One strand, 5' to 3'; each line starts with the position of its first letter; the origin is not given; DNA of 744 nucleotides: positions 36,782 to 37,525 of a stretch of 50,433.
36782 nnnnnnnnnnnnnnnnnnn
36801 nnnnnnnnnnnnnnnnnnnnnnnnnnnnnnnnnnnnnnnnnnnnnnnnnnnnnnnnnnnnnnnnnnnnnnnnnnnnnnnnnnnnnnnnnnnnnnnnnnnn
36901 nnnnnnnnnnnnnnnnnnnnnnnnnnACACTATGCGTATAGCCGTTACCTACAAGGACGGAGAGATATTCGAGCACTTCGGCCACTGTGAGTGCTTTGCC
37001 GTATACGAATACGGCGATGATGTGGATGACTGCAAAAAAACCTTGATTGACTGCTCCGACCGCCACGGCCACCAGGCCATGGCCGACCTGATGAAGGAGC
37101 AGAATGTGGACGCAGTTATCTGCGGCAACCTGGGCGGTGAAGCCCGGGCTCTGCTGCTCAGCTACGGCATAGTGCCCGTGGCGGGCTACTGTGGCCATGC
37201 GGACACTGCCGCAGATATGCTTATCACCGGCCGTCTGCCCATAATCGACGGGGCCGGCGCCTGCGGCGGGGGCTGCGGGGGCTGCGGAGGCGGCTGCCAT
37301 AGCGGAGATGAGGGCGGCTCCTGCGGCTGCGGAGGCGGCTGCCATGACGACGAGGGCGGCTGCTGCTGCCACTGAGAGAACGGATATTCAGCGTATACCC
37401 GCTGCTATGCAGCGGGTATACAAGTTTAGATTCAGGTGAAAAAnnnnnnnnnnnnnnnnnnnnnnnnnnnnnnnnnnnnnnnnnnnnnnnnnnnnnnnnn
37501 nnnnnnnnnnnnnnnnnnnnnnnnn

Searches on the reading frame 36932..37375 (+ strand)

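Call 92: search_protein_families(library=pfam, proteins=[window:36932-37375:+], max_evalue=0.0001)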
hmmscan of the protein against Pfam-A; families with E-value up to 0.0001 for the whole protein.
window:36932-37375:+ (147 aa): 1 family
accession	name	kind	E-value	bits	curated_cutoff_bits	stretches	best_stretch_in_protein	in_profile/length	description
PF02579.22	Nitro_FeMo-Co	-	2.6e-16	60.1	26.3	1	9-90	2-85/94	Dinitrogenase iron-molybdenum cofactor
